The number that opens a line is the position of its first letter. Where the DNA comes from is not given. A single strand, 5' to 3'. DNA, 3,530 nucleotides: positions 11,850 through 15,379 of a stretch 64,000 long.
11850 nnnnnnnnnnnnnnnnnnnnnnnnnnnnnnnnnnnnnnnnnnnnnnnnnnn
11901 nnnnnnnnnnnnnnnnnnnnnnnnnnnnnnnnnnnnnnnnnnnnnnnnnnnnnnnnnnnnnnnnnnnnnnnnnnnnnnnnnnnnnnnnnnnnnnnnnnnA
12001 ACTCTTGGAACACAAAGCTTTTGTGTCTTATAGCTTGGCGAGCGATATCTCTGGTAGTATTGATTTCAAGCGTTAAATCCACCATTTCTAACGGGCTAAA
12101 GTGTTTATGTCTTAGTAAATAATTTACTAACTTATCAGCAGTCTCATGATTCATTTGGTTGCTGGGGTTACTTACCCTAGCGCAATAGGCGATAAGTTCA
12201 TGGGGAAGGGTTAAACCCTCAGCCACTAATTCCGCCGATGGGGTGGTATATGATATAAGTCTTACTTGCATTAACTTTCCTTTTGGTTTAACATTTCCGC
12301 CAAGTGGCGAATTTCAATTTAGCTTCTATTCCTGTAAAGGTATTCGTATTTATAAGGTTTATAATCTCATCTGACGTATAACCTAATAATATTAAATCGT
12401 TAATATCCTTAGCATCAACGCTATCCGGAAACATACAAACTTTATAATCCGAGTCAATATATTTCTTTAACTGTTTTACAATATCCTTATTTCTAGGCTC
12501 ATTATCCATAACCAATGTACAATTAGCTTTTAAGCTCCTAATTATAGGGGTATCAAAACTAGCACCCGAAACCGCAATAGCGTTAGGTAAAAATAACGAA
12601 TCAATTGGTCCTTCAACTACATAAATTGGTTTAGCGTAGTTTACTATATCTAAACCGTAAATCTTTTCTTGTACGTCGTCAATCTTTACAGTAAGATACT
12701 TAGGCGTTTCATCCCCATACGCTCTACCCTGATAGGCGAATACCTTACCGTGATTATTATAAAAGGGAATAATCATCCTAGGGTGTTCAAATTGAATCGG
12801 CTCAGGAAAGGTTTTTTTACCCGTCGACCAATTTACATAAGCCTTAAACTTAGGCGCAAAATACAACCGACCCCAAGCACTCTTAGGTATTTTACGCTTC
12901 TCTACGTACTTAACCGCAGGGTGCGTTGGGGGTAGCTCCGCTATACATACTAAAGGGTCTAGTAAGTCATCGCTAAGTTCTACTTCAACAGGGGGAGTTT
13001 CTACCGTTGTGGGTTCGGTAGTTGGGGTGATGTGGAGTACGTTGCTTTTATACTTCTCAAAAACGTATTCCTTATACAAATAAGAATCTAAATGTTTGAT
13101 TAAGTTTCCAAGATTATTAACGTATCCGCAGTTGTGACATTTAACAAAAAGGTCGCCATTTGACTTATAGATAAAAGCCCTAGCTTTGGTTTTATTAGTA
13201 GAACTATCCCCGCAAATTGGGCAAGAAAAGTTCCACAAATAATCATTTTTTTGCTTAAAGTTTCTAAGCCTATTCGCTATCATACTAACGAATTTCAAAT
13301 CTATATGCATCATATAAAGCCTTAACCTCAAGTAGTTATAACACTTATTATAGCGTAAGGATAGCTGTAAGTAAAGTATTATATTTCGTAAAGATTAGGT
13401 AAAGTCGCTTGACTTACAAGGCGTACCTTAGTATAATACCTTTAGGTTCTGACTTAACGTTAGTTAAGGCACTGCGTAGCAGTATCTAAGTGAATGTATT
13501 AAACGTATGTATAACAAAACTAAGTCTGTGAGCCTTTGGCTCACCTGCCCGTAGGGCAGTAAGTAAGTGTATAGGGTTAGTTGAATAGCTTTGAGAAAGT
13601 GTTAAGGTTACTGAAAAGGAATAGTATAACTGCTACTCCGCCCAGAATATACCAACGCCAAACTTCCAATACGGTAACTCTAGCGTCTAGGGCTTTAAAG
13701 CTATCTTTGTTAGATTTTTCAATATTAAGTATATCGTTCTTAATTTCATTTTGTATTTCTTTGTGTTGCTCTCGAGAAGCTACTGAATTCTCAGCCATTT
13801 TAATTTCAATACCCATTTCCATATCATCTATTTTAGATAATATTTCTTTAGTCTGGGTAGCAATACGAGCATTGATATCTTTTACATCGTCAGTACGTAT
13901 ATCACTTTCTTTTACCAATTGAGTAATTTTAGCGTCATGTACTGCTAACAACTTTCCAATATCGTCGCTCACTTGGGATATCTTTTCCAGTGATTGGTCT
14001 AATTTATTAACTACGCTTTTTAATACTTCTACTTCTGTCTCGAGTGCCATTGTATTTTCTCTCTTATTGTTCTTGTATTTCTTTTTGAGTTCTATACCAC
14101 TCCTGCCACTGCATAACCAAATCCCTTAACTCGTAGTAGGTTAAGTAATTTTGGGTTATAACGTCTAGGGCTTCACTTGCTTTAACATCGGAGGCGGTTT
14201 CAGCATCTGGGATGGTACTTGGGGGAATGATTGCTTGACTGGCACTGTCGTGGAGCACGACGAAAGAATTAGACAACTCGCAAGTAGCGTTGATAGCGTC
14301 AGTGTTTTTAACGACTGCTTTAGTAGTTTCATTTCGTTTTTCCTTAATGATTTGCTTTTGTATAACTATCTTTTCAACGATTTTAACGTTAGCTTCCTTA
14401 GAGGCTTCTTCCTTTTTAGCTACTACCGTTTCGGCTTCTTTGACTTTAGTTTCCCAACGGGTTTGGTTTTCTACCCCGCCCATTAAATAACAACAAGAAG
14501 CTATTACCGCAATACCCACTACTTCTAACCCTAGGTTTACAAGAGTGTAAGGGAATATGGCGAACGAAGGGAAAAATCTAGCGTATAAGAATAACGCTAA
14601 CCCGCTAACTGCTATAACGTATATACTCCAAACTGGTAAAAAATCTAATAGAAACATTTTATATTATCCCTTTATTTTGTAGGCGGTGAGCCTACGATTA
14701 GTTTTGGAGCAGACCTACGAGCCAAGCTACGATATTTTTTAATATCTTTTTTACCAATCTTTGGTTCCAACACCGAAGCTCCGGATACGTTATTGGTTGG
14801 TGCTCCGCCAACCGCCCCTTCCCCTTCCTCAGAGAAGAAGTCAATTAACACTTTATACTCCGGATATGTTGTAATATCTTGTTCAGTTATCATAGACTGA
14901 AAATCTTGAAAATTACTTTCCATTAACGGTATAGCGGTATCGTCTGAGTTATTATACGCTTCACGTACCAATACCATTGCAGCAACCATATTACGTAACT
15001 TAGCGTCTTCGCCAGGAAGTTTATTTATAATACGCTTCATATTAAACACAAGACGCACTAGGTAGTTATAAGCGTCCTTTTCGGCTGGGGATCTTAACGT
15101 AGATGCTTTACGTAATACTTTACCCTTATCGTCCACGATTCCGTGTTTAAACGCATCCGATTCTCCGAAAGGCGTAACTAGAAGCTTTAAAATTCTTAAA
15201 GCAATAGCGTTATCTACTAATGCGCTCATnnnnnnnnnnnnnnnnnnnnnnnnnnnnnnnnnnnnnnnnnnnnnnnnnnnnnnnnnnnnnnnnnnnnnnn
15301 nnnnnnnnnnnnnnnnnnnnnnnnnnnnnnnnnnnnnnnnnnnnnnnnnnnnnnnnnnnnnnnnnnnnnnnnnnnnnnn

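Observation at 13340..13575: Duplicated about 220-bp cassette with back-to-back promoters and four conserved hairpins (copy A, next to primase)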

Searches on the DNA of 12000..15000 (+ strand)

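Call 10: search_dna_similar(query=window:12000-15000:+, collection=phages, mode=near, max_rows=25)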
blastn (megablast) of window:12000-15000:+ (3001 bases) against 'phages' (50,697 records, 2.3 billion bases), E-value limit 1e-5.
No match.

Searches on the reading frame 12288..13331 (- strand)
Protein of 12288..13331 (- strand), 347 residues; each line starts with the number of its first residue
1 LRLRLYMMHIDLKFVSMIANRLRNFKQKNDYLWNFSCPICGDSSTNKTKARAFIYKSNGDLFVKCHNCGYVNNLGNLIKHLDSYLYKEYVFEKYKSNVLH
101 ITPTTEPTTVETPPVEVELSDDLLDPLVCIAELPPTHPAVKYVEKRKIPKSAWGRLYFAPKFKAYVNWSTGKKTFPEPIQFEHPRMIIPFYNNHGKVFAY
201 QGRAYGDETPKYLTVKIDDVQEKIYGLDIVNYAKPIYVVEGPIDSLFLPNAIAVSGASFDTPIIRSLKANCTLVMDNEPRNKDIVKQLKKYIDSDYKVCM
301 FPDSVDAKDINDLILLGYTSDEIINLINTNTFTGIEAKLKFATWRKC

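Call 16: search_dna_similar(query=window:12288-13331:-, collection=phages, mode=protein, max_rows=25)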
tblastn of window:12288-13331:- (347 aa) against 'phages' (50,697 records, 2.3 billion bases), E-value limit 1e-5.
Records with a match: 2400; places in all: 2404; records where one place covers at least 80% of the query: 2387.
Best place of each record, by identity: <60% 2400.
By first word of the organism name: Escherichia 641; Synechococcus 378; Klebsiella 322; Salmonella 195; Vibrio 131; Shigella 89; Aeromonas 81; Acinetobacter 71; Cyanophage 61; Enterobacter 58; and 49 more.
By host as written in the record: - 441; Escherichia coli 271; Klebsiella pneumoniae 109; Synechococcus 107; Synechococcus sp. 38; Escherichia coli O157:H7 35; Salmonella enterica 30; Aeromonas salmonicida 29; and 520 more.
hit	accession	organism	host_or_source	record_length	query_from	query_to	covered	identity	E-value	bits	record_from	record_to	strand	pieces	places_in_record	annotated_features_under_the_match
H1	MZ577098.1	Methylophilales phage Melnitz-3 EXVC039M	Methylophilales_sp._H5P1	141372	7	346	98%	46.9%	2e-94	312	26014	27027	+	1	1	DNA primase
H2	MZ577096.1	Methylophilales phage Melnitz-2 EXVC040M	Methylophilales_sp._H5P1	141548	7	346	98%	46.9%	2e-94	312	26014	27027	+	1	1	DNA primase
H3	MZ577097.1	Methylophilales phage Melnitz EXVC044M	Methylophilales_sp._H5P1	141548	7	346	98%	46.9%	2e-94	312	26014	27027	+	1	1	DNA primase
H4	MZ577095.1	Methylophilales phage Melnitz-1 EXVC043M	Methylophilales_sp._H5P1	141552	7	346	98%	46.9%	2e-94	312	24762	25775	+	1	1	hypothetical protein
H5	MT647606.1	Pelagibacter phage Mosig EXVC030M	Candidatus Pelagibacter ubique HTCC1062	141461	9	347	98%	44.8%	1e-91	305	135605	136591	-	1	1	putative DNA primase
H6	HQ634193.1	Cyanophage P-RSM6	Prochlorococcus NATL2A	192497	3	346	99%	40.3%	9e-69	239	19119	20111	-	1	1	hypothetical protein (x2)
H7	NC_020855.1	Cyanophage P-RSM6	Prochlorococcus NATL2A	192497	3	346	99%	40.3%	9e-69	239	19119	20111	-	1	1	DNA primase | hypothetical protein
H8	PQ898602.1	Synechococcus phage S-SCSM2R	Synechococcus sp. WH7803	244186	7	347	98%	40.6%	9e-69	239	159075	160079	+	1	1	DNA primase | tail needle protein | NrdA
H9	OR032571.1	Synechococcus phage DSL-LC02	Synechococcus sp.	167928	2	346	99%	39.7%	1e-70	244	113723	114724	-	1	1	DNA primase subunit | hypothetical protein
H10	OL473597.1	Synechococcus phage S-SZBM1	Synechococcus sp. CB0101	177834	7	346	98%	40.2%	3e-67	234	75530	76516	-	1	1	DNA primase | hypothetical protein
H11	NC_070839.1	Synechococcus phage S-SZBM1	Synechococcus sp. CB0101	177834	7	346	98%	40.2%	3e-67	234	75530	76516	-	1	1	DNA primase | hypothetical protein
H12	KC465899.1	Pelagibacter phage HTVC008M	Candidatus Pelagibacter ubique HTCC1062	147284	7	346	98%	40.0%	2e-77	264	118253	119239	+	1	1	DNA primase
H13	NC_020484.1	Pelagibacter phage HTVC008M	Candidatus Pelagibacter ubique HTCC1062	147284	7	346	98%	40.0%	2e-77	264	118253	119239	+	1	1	DNA primase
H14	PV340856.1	Synechococcus phage Sf-FS3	Synechococcus sp. WH8102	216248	6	347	99%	38.7%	2e-68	238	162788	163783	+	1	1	DNA primase subunit | hypothetical protein | ribonucleoside-diphosphate reductase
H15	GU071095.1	Synechococcus phage S-SM2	Synechococcus sp. WH8017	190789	3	346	99%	38.4%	3e-62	220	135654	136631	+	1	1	gp61: DNA primase subunit | hypothetical protein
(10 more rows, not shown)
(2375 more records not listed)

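Call 18: find_related_loci(query=window:12288-13331:-, collection=viral_contigs, flank=4000)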
Query window:12288-13331:- (347 aa) in viral_contigs; peptide patterns used: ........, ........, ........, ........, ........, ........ (x = any residue, [..] = any of these).
176 stretches matched a pattern; 176 encode a relative of the query (tblastn E <= 1e-3); the best 80 are kept; 80 distinct loci.
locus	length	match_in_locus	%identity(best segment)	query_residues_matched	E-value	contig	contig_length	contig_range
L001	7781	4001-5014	66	7-346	3e-151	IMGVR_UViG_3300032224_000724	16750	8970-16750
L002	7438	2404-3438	64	4-346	1e-149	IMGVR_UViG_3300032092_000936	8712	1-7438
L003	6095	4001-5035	64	4-346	1e-149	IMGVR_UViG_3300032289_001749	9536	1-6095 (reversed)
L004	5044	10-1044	63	4-346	4e-149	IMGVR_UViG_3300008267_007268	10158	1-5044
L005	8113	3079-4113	63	4-346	4e-148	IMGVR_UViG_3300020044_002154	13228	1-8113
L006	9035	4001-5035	63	4-346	6e-148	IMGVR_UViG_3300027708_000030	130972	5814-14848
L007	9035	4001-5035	63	4-346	6e-148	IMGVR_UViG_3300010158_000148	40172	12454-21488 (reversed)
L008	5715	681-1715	63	4-346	5e-148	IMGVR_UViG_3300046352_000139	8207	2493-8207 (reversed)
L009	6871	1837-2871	63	4-346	5e-148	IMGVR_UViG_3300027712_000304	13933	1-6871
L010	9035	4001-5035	63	4-346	8e-148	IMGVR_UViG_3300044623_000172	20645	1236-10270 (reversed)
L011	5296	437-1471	63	4-346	3e-149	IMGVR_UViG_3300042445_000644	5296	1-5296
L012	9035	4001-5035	63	4-346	3e-147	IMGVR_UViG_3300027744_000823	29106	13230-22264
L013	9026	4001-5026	63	7-346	3e-147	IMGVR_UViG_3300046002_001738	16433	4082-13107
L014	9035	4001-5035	63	4-346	2e-146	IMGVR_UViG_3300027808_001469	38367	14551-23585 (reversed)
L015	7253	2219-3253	63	4-346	2e-146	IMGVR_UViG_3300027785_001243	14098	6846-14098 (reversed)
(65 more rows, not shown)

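Call 40: find_homologous_proteins(query=window:12288-13313:-, max_evalue=1e-60)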
Query window:12288-13313:- (341 aa): 6927 proteins with E <= 1e-60 among 8000 candidates; the best 120 are listed.
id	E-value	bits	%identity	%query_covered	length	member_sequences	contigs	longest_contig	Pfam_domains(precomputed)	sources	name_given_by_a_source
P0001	2.0e-227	772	100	97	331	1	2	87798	-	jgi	jgi:transcription elongation factor Elf1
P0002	5.7e-193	659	82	100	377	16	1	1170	-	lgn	-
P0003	1.4e-168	578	74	100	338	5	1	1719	-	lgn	-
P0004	2.3e-148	512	66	100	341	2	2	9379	-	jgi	-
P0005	6.9e-148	510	66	100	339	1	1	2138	-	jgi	-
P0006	2.1e-147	509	66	100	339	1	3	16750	-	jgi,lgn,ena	-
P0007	7.0e-147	507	65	100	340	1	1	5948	-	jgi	jgi:transcription elongation factor Elf1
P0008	2.5e-146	505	65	100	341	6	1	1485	-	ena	-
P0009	1.5e-145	503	66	100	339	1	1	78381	-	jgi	jgi:transcription elongation factor Elf1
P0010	1.6e-145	503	65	100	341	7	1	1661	-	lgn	-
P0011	2.5e-145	502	65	100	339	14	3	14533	-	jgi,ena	-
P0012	3.9e-145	501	64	100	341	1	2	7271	-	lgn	-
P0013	6.0e-145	501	64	100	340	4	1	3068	-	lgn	-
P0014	7.3e-145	500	64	100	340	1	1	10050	-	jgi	jgi:hypothetical protein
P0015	8.6e-145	500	65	100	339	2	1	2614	-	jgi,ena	jgi:transcription elongation factor Elf1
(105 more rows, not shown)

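Call 41: find_encoding_contigs(protein=P0001, flank=3000, max_places=6)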
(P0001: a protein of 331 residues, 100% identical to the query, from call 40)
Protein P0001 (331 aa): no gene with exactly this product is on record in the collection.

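Call 42: find_encoding_contigs(protein=P0002, flank=3000, max_places=10)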
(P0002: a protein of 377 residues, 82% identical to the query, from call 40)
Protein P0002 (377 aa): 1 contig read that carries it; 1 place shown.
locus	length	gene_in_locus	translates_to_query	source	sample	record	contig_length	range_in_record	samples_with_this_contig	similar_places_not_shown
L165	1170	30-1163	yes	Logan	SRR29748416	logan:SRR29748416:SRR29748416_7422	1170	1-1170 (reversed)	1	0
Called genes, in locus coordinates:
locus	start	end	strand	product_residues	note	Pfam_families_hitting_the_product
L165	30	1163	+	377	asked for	-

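Call 43: find_encoding_contigs(protein=P0003, flank=3000, max_places=10)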
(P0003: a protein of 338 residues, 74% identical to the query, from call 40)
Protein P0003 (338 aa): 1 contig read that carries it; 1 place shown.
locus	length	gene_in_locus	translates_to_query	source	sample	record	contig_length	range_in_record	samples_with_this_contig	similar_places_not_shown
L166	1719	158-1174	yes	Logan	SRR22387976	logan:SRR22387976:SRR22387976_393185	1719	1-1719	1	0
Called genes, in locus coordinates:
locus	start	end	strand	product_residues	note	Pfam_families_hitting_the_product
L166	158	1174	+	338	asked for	-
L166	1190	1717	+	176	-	?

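Call 73: search_protein_families(library=pfam, proteins=[window:12288-13313:-], max_evalue=0.01)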
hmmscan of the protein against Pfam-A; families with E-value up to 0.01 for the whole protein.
window:12288-13313:- (341 aa): 1 family
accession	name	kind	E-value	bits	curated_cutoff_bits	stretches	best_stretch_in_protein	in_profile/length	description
PF08275.17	DNAG_N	-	0.00022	21.8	26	1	176-208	75-108/128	DNA primase catalytic core, N-terminal domain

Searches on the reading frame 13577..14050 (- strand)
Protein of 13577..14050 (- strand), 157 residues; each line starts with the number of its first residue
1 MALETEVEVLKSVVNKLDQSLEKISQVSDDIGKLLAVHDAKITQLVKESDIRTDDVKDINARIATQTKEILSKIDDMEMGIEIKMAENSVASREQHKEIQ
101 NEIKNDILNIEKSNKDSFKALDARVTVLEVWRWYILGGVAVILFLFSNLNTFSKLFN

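Call 32: find_encoding_contigs(protein=window:13577-14050:-, flank=3000, max_places=10)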
Protein window:13577-14050:- (157 aa): 2 contigs read that carry it; 1 place shown.
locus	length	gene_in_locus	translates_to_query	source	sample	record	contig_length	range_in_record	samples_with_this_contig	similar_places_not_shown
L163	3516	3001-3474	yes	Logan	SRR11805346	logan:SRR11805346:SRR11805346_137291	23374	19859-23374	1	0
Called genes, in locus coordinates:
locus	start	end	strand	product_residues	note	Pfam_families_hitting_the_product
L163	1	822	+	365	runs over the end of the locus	-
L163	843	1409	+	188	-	-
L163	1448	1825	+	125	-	PF23837:DUF7207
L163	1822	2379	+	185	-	-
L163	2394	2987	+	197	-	-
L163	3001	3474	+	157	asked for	PF23831:DUF7201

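Call 48: find_homologous_proteins(query=window:13577-14050:-, max_evalue=1e-10)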
Query window:13577-14050:- (157 aa): 100 proteins with E <= 1e-10 among 175 candidates.
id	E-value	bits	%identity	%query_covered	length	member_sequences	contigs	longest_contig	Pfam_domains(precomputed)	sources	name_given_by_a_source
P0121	5.7e-90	316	100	100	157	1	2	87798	PF23831.2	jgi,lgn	jgi:hypothetical protein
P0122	6.1e-89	313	99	100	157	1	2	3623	PF23831.2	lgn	-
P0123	8.1e-87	306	96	100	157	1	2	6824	PF23831.2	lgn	-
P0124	2.2e-86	305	96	100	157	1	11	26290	PF23831.2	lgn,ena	-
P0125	3.1e-86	304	95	100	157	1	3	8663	PF23831.2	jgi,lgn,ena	-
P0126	3.2e-85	301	94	100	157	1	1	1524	PF23831.2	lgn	-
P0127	5.2e-84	297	94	100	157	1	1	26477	PF23831.2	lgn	-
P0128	1.6e-82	292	94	100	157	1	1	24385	PF23831.2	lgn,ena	-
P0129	6.8e-77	274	88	98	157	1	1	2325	PF23831.2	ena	-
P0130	3.5e-76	272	85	100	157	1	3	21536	PF23831.2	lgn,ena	-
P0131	1.9e-75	269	86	98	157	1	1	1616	PF23831.2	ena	-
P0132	1.1e-68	247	77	100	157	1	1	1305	PF23831.2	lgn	-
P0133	4.0e-40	155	54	94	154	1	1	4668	PF23831.2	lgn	-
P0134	3.8e-39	152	91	41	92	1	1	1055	PF23831.2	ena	-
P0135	5.2e-38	148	54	99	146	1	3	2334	PF23831.2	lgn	-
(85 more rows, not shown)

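Call 49: find_encoding_contigs(protein=P0124, flank=2500, max_places=10)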
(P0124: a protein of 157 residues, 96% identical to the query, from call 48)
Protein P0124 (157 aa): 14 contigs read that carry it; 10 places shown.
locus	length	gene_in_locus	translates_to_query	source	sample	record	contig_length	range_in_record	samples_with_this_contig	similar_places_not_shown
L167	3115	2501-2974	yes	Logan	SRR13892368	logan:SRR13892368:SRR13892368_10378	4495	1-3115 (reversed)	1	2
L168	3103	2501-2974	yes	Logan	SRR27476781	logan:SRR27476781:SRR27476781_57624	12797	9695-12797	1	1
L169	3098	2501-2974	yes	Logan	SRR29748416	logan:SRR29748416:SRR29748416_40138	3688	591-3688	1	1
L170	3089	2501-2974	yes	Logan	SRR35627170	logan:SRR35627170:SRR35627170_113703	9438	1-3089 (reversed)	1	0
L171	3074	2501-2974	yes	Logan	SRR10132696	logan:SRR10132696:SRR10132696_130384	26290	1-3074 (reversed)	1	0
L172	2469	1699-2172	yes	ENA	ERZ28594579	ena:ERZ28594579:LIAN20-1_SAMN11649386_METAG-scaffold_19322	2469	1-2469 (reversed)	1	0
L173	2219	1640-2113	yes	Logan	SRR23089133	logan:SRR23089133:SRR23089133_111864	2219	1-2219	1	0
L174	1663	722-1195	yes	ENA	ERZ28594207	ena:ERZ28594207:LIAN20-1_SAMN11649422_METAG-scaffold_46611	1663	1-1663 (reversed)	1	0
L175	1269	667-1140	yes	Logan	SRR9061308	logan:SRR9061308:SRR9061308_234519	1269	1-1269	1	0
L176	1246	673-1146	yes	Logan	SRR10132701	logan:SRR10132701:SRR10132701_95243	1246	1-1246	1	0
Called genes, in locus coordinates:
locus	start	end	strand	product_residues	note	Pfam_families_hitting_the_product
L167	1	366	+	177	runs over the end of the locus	-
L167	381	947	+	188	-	-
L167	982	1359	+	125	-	PF23837:DUF7207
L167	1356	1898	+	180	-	-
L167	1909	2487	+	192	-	-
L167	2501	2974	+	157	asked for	PF23831:DUF7201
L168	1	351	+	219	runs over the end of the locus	-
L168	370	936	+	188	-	-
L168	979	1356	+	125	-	PF23837:DUF7207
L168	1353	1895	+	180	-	-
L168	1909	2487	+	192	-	-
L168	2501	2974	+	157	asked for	PF23831:DUF7201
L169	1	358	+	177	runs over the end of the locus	-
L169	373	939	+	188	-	-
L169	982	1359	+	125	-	PF23837:DUF7207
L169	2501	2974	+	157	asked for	PF23831:DUF7201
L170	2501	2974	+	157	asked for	PF23831:DUF7201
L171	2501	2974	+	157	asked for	PF23831:DUF7201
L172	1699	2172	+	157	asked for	PF23831:DUF7201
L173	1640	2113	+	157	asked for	PF23831:DUF7201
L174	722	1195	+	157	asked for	PF23831:DUF7201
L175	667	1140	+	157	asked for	PF23831:DUF7201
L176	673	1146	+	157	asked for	PF23831:DUF7201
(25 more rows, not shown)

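Call 50: find_encoding_contigs(protein=P0130, flank=2500, max_places=10)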
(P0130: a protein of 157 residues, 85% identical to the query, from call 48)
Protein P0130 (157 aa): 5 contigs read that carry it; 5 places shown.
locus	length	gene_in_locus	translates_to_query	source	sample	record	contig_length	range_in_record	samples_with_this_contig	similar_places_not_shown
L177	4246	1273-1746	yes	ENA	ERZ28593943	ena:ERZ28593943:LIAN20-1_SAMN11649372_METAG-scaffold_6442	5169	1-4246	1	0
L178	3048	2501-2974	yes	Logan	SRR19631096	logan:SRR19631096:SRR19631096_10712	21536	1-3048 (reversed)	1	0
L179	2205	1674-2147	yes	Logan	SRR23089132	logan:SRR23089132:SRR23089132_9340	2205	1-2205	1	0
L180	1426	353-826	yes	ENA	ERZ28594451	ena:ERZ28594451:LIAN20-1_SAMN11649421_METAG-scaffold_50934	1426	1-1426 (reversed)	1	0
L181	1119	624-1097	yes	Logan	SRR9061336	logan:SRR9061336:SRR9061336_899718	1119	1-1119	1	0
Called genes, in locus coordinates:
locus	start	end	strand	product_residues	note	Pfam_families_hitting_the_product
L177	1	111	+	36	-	?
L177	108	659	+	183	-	-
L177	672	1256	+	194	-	-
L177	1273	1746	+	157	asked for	PF23831:DUF7201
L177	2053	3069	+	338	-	-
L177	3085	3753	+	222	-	PF02511:Thy1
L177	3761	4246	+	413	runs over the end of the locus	PF14890:Intein_splicing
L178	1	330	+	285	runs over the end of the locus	-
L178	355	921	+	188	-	-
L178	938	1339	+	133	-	PF23837:DUF7207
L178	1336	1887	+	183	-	-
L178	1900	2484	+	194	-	-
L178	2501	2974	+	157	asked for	PF23831:DUF7201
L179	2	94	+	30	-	?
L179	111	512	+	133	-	PF23837:DUF7207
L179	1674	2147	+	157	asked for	PF23831:DUF7201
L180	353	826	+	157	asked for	PF23831:DUF7201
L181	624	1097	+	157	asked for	PF23831:DUF7201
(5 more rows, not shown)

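Call 51: find_encoding_contigs(protein=P0129, flank=2500, max_places=10)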
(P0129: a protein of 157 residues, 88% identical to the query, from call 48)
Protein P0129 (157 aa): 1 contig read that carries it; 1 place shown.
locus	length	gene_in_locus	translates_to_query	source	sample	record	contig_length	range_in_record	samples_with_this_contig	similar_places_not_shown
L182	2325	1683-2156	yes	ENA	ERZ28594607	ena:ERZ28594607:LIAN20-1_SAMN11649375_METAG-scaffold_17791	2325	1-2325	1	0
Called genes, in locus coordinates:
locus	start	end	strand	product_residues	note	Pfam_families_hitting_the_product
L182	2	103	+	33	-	?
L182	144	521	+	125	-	PF23837:DUF7207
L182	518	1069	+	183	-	-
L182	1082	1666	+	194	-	-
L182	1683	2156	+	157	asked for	PF23831:DUF7201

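Call 54: find_encoding_contigs(protein=P0132, flank=1500, max_places=6)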
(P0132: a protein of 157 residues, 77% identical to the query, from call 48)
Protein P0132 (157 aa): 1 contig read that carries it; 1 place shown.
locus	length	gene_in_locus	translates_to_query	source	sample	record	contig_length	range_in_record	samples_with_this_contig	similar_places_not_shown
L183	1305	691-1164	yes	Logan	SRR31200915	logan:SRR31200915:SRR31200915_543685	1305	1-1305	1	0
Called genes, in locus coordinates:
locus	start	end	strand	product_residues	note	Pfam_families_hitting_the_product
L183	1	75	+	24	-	?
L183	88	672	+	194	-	-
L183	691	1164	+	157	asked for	PF23831:DUF7201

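Call 55: find_encoding_contigs(protein=P0131, flank=1500, max_places=6)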
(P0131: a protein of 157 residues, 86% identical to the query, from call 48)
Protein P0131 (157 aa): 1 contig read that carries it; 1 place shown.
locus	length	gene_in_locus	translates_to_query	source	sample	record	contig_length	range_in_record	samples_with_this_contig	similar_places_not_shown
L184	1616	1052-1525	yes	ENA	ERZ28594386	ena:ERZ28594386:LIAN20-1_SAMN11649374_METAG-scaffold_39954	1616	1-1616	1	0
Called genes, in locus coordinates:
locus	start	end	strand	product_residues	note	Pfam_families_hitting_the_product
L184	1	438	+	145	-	?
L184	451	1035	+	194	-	-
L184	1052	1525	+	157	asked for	PF23831:DUF7201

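Call 73: search_protein_families(library=pfam, proteins=[window:13577-14050:-], max_evalue=0.01)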
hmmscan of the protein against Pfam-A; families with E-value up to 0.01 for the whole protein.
window:13577-14050:- (157 aa): 2 families
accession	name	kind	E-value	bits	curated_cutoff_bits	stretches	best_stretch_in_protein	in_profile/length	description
PF23831.1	DUF7201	-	3.4e-11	43.5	27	1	3-79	15-91/142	Coiled-coil region of unknown function (DUF7201)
PF05478.16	Prominin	-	0.0088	14.6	34.3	0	16-147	310-431/799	Prominin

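Call 74: search_protein_families(library=phrogs, proteins=[window:13577-14050:-], max_evalue=0.001)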
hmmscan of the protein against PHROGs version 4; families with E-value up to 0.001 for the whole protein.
window:13577-14050:- (157 aa): 1 family
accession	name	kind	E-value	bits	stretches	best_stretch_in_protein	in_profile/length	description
phrog_451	-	unknown function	2e-08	34.7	1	4-154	16-114/461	-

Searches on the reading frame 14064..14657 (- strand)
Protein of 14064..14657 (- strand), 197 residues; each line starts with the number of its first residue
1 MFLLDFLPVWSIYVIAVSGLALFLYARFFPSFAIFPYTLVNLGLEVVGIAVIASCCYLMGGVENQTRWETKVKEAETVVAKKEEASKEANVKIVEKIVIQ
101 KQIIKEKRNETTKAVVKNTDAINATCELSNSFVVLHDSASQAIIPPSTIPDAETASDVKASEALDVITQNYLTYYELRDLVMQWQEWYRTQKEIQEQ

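Call 73: search_protein_families(library=pfam, proteins=[window:14064-14657:-], max_evalue=0.01)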
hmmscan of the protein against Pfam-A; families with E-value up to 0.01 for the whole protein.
window:14064-14657:- (197 aa): 0 families

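Call 74: search_protein_families(library=phrogs, proteins=[window:14064-14657:-], max_evalue=0.001)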
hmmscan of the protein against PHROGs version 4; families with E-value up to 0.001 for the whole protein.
window:14064-14657:- (197 aa): 2 families
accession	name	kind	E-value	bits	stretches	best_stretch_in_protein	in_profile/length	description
phrog_4952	-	other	4.1e-19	70.2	1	46-196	10-170/171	signal peptide motif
phrog_312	-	lysis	3.4e-05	24.9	1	46-125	15-94/173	Rz-like spanin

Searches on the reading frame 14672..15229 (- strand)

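Call 73: search_protein_families(library=pfam, proteins=[window:14672-15229:-], max_evalue=0.01)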
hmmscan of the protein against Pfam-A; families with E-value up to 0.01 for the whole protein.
window:14672-15229:- (185 aa): 0 families

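Call 74: search_protein_families(library=phrogs, proteins=[window:14672-15229:-], max_evalue=0.001)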
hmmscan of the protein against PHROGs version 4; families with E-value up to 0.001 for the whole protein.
window:14672-15229:- (185 aa): 2 families
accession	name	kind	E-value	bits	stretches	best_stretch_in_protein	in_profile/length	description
phrog_18642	-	unknown function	8.2e-28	98.6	1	3-119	4-113/197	-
phrog_2086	-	unknown function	1e-19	72.1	1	3-114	6-114/156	-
